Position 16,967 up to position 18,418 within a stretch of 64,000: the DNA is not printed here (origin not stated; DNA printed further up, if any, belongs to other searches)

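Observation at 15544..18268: Periplasmic PQQ-type dehydrogenase-cytochrome c fusion, translationally coupled to a Tat-exported HisC-like PLP aminotransferase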

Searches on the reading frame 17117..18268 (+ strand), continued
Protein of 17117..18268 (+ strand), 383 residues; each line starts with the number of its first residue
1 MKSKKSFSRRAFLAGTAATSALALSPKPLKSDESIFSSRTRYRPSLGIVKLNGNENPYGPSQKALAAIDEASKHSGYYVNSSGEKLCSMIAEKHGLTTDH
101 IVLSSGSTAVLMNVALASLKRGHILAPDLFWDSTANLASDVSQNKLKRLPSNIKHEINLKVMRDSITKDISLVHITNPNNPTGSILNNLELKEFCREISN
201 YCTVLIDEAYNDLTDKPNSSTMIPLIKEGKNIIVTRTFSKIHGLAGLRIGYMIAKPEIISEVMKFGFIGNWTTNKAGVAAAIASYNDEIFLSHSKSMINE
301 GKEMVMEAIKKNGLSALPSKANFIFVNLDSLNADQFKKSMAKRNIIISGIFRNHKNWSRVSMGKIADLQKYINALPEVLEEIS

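Call 37: search_protein_families(library=pfam, proteins=[L056:4570-5040:+, L056:5047-7026:+, L056:7023-8021:+, L056:8073-8897:+, L064:7815-9746:+, L064:6040-7812:+, L017:11301-13550:+, L065:7405-9879:-, L065:11190-12296:+, L064:11172-12284:+], max_evalue=0.001)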
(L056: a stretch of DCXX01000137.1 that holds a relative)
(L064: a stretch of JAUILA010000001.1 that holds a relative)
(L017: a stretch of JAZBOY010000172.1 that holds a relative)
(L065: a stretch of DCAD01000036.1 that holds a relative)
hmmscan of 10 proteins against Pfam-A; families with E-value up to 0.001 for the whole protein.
L056:4570-5040:+ (156 aa): 2 families
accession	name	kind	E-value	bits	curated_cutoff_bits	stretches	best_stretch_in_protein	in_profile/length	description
PF13442.11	Cytochrome_CBB3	-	9e-10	39.2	27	1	48-114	2-68/68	Cytochrome C oxidase, cbb3-type, subunit III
PF00034.26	Cytochrom_C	-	0.00067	21.4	21.3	0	49-66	1-18/90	Cytochrome c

L056:5047-7026:+ (659 aa): 2 families
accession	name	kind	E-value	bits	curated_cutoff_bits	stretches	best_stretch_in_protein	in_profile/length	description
PF01011.28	PQQ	-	4.4e-180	600.7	26.7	1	38-634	1-595/595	Glucose/ethanol/alcohol dehydrogenase, beta-propeller domain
PF13360.13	PQQ_2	-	2.3e-14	54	27.6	1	87-329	30-232/233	Outer membrane protein assembly factor BamB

L056:7023-8021:+ (332 aa): 6 families
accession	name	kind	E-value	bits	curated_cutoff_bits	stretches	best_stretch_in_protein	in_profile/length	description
PF01436.27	NHL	-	2.9e-24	84.3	20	2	201-228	1-28/28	NHL repeat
PF08450.18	SGL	-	1.3e-05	25.3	26.3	0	203-239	185-221/246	SMP-30/Gluconolactonase/LRE-like region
PF07494.17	Reg_prop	-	2.2e-05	24.6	20.4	0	205-219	8-22/24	Two component regulator propeller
PF13449.12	Phytase-like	-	3.3e-05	24.3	27.6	0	175-238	43-104/284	Esterase-like activity of phytase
PF06739.17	SBBP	-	7.6e-05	23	20.5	0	96-112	13-29/38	Beta-propeller repeat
PF17170.10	DUF5128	-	0.00041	20.1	22.9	0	211-254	52-95/321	6-bladed beta-propeller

L056:8073-8897:+ (274 aa): 1 family
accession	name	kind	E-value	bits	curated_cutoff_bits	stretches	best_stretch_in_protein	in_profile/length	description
PF10670.15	DUF4198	-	8.1e-27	95.1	34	1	20-251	3-207/209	Domain of unknown function (DUF4198)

L064:7815-9746:+ (643 aa): 3 families
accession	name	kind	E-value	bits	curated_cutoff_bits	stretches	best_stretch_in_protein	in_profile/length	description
PF00034.26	Cytochrom_C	-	3.1e-06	28.8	21.3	1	564-642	3-89/90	Cytochrome c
PF23500.1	DUF7133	-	1.9e-05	24.6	27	1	80-208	79-207/385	Domain of unknown function (DUF7133)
PF13442.11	Cytochrome_CBB3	-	0.00011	22.9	27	1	563-639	4-68/68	Cytochrome C oxidase, cbb3-type, subunit III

L064:6040-7812:+ (590 aa): 1 family
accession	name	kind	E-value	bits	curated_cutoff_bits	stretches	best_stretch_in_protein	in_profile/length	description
PF06439.18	3keto-disac_hyd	-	1.3e-25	91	26.8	1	59-228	30-186/187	3-keto-disaccharide hydrolase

L017:11301-13550:+ (749 aa): 1 family
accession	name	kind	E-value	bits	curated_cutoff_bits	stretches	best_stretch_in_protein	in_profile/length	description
PF06934.16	CTI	-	1.7e-258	860.3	25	1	78-748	2-692/692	Fatty acid cis/trans isomerase (CTI)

L065:7405-9879:- (824 aa): 5 families
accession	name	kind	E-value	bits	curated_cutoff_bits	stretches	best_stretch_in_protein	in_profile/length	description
PF07631.16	PSD4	-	4.9e-44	150.3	23.3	1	485-611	1-128/128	Protein of unknown function (DUF1592)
PF07627.16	PSCyt3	-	3.1e-32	111.2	27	1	629-729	1-97/98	Protein of unknown function (DUF1588)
PF07624.16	PSD2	-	7.2e-23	80.6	25.8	1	743-816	1-74/74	Protein of unknown function (DUF1585)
PF07626.16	PSD3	-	1.1e-20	74.2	23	1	163-226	1-64/65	Protein of unknown function (DUF1587)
PF07637.16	PSD5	-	1.9e-19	70.2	34.2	1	411-471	1-62/62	Protein of unknown function (DUF1595)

L065:11190-12296:+ (368 aa): 1 family
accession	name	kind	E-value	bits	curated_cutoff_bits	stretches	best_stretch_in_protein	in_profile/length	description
PF06267.17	DUF1028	-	2.6e-62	210.5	26.2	1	52-252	1-193/193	Family of unknown function (DUF1028)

L064:11172-12284:+ (370 aa): 1 family
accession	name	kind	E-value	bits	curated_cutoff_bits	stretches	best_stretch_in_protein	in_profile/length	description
PF07642.17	BBP2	-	4e-55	187.8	26.2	1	26-351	3-333/339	Putative beta-barrel porin-2, OmpL-like. bbp2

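Call 41: search_protein_families(library=pfam, alignment_id=A3, max_evalue=0.0001)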
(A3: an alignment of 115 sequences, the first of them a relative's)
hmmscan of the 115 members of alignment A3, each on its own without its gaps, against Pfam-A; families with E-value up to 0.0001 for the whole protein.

A. member 1, L001:1284-2891:+ (536 aa): 4 families
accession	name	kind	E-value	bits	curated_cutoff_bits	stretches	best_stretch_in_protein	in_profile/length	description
PF01011.28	PQQ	-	7.1e-29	101.4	26.7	1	50-372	1-337/595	Glucose/ethanol/alcohol dehydrogenase, beta-propeller domain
PF13360.13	PQQ_2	-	7.7e-27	94.9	27.6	3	90-306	26-196/233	Outer membrane protein assembly factor BamB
PF13570.13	Beta-prop_ACSF4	-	3.8e-25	89.4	133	2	79-318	40-222/329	Beta-alanine-activating enzyme, beta-propeller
PF25292.1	Beta-prop_CGLA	-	1.4e-05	25.2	26.8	0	456-485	45-73/316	Lambda-carrageenase beta-propeller domain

B. families by the number of members that match (of 115 scanned): 76 families (the first 25 are shown)
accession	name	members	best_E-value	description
PF01925.25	TauE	14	7.6e-45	Sulfite exporter TauE/SafE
PF07715.20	Plug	6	9.2e-21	TonB-dependent Receptor Plug Domain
PF03547.23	Mem_trans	6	1.3e-07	Membrane transport protein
PF12771.13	SusD-like_2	5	7e-96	Starch-binding associating with outer membrane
PF12741.13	SusD-like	5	1.2e-65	Susd and RagB outer membrane lipoprotein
PF13715.12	CarbopepD_reg_2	5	5.1e-20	CarboxypepD_reg-like domain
PF13620.12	CarboxypepD_reg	5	2.1e-11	Carboxypeptidase regulatory-like domain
PF01593.30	Amino_oxidase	4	3.4e-58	Flavin containing amine oxidoreductase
PF01266.30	DAO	3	1.4e-17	FAD dependent oxidoreductase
PF13450.12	NAD_binding_8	3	9.9e-12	NAD(P)-binding Rossmann-like domain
PF00890.30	FAD_binding_2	3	4.8e-08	FAD binding domain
PF01946.23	Thi4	3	5.7e-08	Thi4 family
PF07992.20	Pyr_redox_2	3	1.2e-07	Pyridine nucleotide-disulphide oxidoreductase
PF01011.28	PQQ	2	4.4e-180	Glucose/ethanol/alcohol dehydrogenase, beta-propeller domain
PF06267.17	DUF1028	2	2.6e-62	Family of unknown function (DUF1028)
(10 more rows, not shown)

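Call 50: list_cluster_members(proteins=[window:17117-18265:+, window:15544-17124:+, P0126, P0132, P0012])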
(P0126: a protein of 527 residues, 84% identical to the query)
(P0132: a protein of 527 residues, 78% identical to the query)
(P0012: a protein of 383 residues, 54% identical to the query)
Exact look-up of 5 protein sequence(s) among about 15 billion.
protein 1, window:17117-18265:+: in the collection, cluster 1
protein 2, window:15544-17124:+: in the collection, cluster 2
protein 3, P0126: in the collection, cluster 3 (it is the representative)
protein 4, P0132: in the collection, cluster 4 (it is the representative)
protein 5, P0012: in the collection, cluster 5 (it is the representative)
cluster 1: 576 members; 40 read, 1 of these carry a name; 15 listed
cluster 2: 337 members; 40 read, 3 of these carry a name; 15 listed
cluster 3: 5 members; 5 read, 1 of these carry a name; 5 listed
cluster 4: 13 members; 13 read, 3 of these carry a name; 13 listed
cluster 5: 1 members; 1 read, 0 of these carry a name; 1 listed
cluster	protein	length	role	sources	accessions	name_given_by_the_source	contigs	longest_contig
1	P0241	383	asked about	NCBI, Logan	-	-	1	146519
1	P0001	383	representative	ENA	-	-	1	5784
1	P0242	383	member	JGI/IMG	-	histidinol-phosphate aminotransferase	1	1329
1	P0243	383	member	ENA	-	-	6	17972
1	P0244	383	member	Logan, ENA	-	-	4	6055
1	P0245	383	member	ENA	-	-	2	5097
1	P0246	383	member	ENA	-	-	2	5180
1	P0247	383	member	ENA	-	-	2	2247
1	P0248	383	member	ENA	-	-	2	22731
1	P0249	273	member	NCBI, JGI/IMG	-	-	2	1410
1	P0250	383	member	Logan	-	-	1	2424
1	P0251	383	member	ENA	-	-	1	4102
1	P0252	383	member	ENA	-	-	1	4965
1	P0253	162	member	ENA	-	-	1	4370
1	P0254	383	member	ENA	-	-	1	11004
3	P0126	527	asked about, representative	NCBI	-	-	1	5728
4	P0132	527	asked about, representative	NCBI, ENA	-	-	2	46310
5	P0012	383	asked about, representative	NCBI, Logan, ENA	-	-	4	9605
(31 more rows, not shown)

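Call 79: search_solved_structures(query=L001:1284-2891:+, max_evalue=0.001)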
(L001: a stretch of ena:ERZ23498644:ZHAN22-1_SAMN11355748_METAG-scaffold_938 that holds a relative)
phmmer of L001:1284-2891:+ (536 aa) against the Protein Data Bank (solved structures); distinct sequences matched with E-value up to 0.001: 33.
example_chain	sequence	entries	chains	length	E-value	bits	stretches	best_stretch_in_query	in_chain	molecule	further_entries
1yiq_A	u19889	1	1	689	1.5e-15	59.9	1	50-329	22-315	Quinohemoprotein alcohol dehydrogenase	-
8gy2_A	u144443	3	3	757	4.9e-15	58.2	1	50-331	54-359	Alcohol dehydrogenase (quinone), dehydrogenase subunit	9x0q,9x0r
6zcv_A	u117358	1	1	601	2e-14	56.2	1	61-330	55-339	Quinoprotein ethanol dehydrogenase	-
6zcw_A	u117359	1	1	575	3.4e-14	55.4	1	61-330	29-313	Quinoprotein ethanol dehydrogenase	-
1kv9_A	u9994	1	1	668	3.5e-14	55.4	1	49-368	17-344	TYPE II QUINOHEMOPROTEIN ALCOHOL DEHYDROGENASE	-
1kb0_A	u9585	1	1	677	2.6e-13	52.5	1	66-330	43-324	quinohemoprotein alcohol dehydrogenase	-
1flg_A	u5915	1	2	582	2.4e-10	42.7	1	61-191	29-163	PROTEIN (QUINOPROTEIN ETHANOL DEHYDROGENASE)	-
4mh1_A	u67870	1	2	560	1.3e-09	40.3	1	48-371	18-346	Sorbose dehydrogenase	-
8orr_AAA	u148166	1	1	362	8.5e-09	37.6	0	442-509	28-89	Outer membrane protein assembly factor BamB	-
4mae_A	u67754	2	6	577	4.8e-08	35.1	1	58-377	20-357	Methanol dehydrogenase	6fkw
7wmd_A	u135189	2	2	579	6.7e-08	34.6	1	65-373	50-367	PQQ-dependent alcohol dehydrogenase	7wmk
22vi_A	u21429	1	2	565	1e-07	34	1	51-371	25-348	Quinohemoprotein alcohol dehydrogenase ADH-IIG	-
3q54_A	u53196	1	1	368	1.1e-07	34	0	80-233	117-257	Outer membrane assembly lipoprotein YfgL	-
5ljo_B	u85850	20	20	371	1.1e-07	33.9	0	80-233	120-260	Outer membrane protein assembly factor BamB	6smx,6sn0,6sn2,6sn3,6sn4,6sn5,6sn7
8spr_B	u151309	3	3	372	1.1e-07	33.9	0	80-233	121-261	Outer membrane protein assembly factor BamB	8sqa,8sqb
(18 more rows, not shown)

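Call 80: search_protein_families(library=ncbifam, proteins=[L001:1284-2891:+, L064:7815-9743:+, L056:5047-7023:+, L001:3150-4259:+, L048:8445-10016:+], max_evalue=0.00001)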
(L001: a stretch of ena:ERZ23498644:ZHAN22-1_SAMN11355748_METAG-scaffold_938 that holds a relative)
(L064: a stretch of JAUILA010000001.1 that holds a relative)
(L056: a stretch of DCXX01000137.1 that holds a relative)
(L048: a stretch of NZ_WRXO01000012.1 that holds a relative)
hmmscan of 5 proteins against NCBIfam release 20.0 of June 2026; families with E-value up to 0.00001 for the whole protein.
L001:1284-2891:+ (536 aa): 6 families
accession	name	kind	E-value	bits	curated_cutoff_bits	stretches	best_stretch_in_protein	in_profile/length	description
TIGR03075.1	PQQ_enz_alc_DH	subfamily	1.9e-34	119.2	480.05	1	50-328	21-311/530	PQQ-dependent dehydrogenase, methanol/ethanol family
TIGR04528.1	acido_non_PQQ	subfamily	6.8e-26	91.1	650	1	50-314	6-268/493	acido-empty-quinoprotein group A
TIGR03300.1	assembly_YfgL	equivalog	2.6e-22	79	285.2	1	55-175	20-134/377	outer membrane protein assembly factor BamB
NF008351.0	PRK11138.1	equivalog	5.6e-19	67.9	423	0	411-483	76-148/394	outer membrane protein assembly factor BamB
TIGR03074.1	PQQ_membr_DH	subfamily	1.8e-17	62.5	832.65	1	217-370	355-501/783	membrane-bound PQQ-dependent dehydrogenase, glucose/quinate/shikimate family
NF053615.1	SerThrKinAfsKStmc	equivalog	6.3e-09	35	1300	0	292-498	524-707/809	protein serine/threonine kinase AfsK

L064:7815-9743:+ (643 aa): 1 family
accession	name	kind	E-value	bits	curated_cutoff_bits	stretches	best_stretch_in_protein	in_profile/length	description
TIGR02604.1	Piru_Ver_Nterm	subfamily_domain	5.8e-08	32.5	122.2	1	80-373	67-336/367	PVC-type heme-binding CxxCH protein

L056:5047-7023:+ (659 aa): 4 families
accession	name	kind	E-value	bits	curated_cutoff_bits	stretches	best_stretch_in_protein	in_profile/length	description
TIGR03074.1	PQQ_membr_DH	subfamily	1.1e-101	341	832.65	1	30-639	149-764/783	membrane-bound PQQ-dependent dehydrogenase, glucose/quinate/shikimate family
TIGR04528.1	acido_non_PQQ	subfamily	1.3e-65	222.1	650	2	36-378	4-307/493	acido-empty-quinoprotein group A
TIGR03075.1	PQQ_enz_alc_DH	subfamily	5.1e-57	193.7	480.05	2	34-378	17-336/530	PQQ-dependent dehydrogenase, methanol/ethanol family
NF041516.1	PA2928_fam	subfamily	5.5e-06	26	70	0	315-338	70-93/376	PA2928 family protein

L001:3150-4259:+ (370 aa): 64 families (the best 25 are shown)
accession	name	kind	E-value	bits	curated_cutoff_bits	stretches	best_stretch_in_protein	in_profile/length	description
TIGR04350.1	C_S_lyase_PatB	subfamily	3.8e-90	302.6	340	1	1-365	30-381/384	PatB family C-S lyase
NF041364.1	GntC_guanitoxin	equivalog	6.3e-34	117.4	415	1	41-364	47-354/356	guanitoxin biosynthesis PLP-dependent (S)-gamma-hydroxy-L-arginine cyclodehydratase GntC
TIGR01265.1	tyr_nico_aTase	subfamily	8.9e-31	107.2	292.45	1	7-296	46-340/403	tyrosine/nicotianamine family aminotransferase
TIGR01264.1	tyr_amTase_E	equivalog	3.7e-30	105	474.25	1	7-290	46-334/403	tyrosine transaminase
NF004975.0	PRK06348.1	equivalog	1.2e-28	100.2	549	1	26-366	61-382/384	pyridoxal phosphate-dependent aminotransferase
NF005744.0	PRK07568.1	subfamily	3.1e-28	98.7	389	1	7-289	41-320/398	pyridoxal phosphate-dependent aminotransferase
NF006230.0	PRK08363.1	equivalog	6.9e-27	94.2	534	1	36-364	75-389/398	alanine aminotransferase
NF005855.0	PRK07777.1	equivalog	7.6e-27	94.6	553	1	38-300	72-331/391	pyridoxal phosphate-dependent aminotransferase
NF004770.0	PRK06108.1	subfamily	3.2e-24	85.5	422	1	38-365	80-390/396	pyridoxal phosphate-dependent aminotransferase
TIGR01140.1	L_thr_O3P_dcar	equivalog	7.5e-23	81.2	290.55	1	33-275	46-264/331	threonine-phosphate decarboxylase CobD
NF005593.0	PRK07324.1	equivalog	2.3e-22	79.6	476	1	50-297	76-315/373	aminotransferase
TIGR01141.1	hisC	equivalog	7.9e-22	77.6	276.55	1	33-291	53-294/349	histidinol-phosphate transaminase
NF052290.2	MocR_like_YczR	exception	2e-21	76.2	487.4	1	53-365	162-456/458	MocR-like transcription factor YczR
TIGR03540.1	DapC_direct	equivalog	2.5e-21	76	593.25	1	1-365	34-382/383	LL-diaminopimelate aminotransferase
NF041091.1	asp_aminotase_Arch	equivalog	2.8e-21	75.8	550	1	5-364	36-372/376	aspartate aminotransferase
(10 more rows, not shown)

L048:8445-10016:+ (524 aa): 21 families
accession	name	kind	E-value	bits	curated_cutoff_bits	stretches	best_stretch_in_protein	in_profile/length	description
NF005560.0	PRK07233.1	equivalog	6.7e-14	51.5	252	1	46-87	2-43/435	hypothetical protein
TIGR03467.1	HpnE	equivalog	9.3e-14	51.6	283.05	1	47-94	1-48/430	hydroxysqualene dehydroxylase HpnE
NF005548.0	PRK07208.1-4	equivalog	1.7e-11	43.4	389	1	45-86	4-45/488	hypothetical protein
NF053546.1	violacein_VioA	equivalog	2.3e-10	40.3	600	1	265-508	169-406/411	flavin-dependent violacein biosynthesis tryptophan-2 monooxygenase VioA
NF005547.0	PRK07208.1-3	equivalog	7.3e-10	38.2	380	1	44-89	4-49/465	hypothetical protein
TIGR02734.1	crtI_fam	subfamily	8.2e-10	38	238.1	1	47-89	1-43/504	phytoene desaturase family protein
NF009410.0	PRK12771.1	subfamily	1.7e-09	36.8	516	1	36-81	130-175/566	NAD(P)-binding protein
NF010590.0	PRK13984.1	equivalog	7.6e-09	34.2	946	1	36-81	280-325/611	putative oxidoreductase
TIGR02733.1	desat_CrtD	equivalog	8.2e-09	34.6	549.7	1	45-107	2-63/492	C-3',4' desaturase CrtD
NF058655.1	CrtID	equivalog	1.8e-08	33.7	640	0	47-88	1-42/478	bifunctional phytoene desaturase/3,4-desaturase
NF045637.1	carotdesatCrtDProt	equivalog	2.8e-08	32.8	580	1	47-92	1-46/485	1-hydroxycarotenoid 3,4-desaturase CrtD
NF045663.1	diclust_near_Sec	equivalog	4.5e-08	31.7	530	1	40-94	102-156/759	pyridine nucleotide-disulfide oxidoreductase/dicluster-binding protein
NF008841.0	PRK11883.1-1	equivalog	1.7e-07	30.6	517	0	46-89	5-51/453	protoporphyrinogen oxidase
NF008845.0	PRK11883.1-5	equivalog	2.5e-07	29.4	560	0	44-88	4-54/468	protoporphyrinogen oxidase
NF005546.0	PRK07208.1-2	equivalog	3.7e-07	29.1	418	0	44-83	4-44/527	hypothetical protein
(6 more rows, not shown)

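Call 85: find_encoding_contigs(protein=P0010, flank=5000, max_places=2)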
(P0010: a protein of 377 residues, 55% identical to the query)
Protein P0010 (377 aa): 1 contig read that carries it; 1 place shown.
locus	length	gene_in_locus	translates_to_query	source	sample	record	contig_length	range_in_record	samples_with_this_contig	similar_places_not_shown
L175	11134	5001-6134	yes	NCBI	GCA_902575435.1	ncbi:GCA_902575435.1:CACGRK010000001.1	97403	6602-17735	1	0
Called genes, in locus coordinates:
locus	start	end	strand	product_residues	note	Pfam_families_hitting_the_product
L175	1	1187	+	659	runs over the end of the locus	PF00743:FMO-like (faint), PF00890:FAD_binding_2 (weak), PF01488:Shikimate_DH (faint), PF07992:Pyr_redox_2, PF13450:NAD_binding_8, PF13738:Pyr_redox_3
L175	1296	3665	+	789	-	PF00593:TonB_dep_Rec_b-barrel, PF14905:OMP_b-brl_3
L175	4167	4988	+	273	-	PF01925:TauE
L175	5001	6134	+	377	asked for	PF00155:Aminotran_1_2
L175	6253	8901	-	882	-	PF07715:Plug, PF00593:TonB_dep_Rec_b-barrel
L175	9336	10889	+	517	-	PF01039:Carboxyl_trans, PF03255:ACCA (weak)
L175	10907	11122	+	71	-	PF00364:Biotin_lipoyl, PF25917:BSH_RND (weak), PF25919:BSH_CusB (weak), PF25973:BSH_CzcB (faint), PF25984:BSH_YknX (faint)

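Call 86: find_encoding_contigs(protein=P0043, flank=5000, max_places=2)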
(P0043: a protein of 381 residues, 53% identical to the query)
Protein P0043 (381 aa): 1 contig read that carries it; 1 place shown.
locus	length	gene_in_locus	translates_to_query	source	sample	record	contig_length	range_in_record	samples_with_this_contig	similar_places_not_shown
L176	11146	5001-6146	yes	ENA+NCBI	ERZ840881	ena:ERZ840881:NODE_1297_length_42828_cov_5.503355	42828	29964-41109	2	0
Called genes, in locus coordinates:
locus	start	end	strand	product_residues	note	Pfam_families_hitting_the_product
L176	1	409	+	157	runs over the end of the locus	-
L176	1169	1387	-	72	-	-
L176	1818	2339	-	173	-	PF09351:DUF1993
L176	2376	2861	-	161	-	PF26512:SOI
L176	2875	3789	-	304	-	PF10118:Metal_hydrol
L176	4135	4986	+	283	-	PF01925:TauE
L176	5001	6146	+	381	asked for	PF00155:Aminotran_1_2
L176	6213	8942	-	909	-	PF07715:Plug, PF00593:TonB_dep_Rec_b-barrel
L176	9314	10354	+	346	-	-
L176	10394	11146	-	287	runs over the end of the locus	PF05721:PhyH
